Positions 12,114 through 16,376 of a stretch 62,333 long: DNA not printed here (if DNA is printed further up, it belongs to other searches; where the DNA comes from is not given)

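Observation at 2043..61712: Tandem arrays of 7-nt units occupy nearly every long intergenic spacer (at least 25 arrays in 62 kb)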

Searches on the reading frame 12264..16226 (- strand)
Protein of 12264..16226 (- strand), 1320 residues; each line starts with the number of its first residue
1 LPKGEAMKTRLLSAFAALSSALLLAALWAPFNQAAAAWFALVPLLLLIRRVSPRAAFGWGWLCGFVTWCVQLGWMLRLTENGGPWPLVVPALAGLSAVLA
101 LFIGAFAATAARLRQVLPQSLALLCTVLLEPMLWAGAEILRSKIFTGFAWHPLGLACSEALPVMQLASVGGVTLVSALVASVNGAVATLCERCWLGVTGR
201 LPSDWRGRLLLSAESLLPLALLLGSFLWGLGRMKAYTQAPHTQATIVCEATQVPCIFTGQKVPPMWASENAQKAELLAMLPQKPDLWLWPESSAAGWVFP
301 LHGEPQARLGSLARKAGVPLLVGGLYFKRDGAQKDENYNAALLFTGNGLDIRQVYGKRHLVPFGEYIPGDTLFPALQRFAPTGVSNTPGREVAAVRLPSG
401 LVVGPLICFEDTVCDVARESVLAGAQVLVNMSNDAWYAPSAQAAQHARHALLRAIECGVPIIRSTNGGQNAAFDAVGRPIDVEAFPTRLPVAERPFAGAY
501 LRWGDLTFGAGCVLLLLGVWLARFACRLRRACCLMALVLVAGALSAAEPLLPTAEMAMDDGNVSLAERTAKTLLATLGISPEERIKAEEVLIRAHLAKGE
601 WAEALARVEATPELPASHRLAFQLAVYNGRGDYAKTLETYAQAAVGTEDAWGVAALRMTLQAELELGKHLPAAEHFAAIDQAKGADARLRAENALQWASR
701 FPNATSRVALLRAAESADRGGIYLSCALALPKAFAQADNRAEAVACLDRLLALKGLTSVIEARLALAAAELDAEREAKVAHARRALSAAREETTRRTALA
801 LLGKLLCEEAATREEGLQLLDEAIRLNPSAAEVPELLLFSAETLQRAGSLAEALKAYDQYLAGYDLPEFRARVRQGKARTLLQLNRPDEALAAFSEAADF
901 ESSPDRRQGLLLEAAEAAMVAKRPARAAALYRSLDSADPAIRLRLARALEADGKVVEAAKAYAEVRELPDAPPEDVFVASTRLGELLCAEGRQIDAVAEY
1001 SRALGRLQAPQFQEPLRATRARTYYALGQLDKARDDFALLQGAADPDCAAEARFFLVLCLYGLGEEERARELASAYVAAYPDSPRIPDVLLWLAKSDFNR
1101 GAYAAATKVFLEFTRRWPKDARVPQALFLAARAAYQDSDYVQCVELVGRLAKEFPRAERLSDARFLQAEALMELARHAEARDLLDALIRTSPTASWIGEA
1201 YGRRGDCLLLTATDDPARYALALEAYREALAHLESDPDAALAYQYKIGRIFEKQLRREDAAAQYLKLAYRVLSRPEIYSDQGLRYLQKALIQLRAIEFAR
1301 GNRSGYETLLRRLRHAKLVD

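Call 8: search_protein_families(library=pfam, proteins=[window:12264-16226:-])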
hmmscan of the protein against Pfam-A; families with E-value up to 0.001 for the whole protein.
window:12264-16226:- (1320 aa): 10 families
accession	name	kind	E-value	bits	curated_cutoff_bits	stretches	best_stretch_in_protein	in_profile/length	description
PF20154.4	LNT_N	-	4.2e-28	99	27.1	1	20-185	1-159/159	Apolipoprotein N-acyltransferase N-terminal domain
PF00795.27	CN_hydrolase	-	5.9e-20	72.1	23.2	1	267-469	14-210/256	Carbon-nitrogen hydrolase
PF13525.12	YfiO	-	4.4e-08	33.6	25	1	1094-1182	12-102/203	Outer membrane lipoprotein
PF14559.12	TPR_19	-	7.6e-07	29.8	25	0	1042-1086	16-61/68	Tetratricopeptide repeat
PF12895.13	ANAPC3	-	3.6e-06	27.6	27.2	0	1122-1185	21-80/82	Anaphase-promoting complex, cyclosome, subunit 3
PF13174.12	TPR_6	-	7.2e-06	26.8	26.3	0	1162-1193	1-32/33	Tetratricopeptide repeat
PF13432.12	TPR_16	-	2.9e-05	24.8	32.7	1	1020-1084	3-65/65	Tetratricopeptide repeat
PF13428.12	TPR_14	-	0.00012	22.9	23.5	0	1163-1203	3-43/44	Tetratricopeptide repeat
PF07719.23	TPR_2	-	0.00075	19.9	27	0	876-898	6-28/34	Tetratricopeptide repeat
PF13424.12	TPR_12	-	0.00092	19.8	30.1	1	836-898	5-72/77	Tetratricopeptide repeat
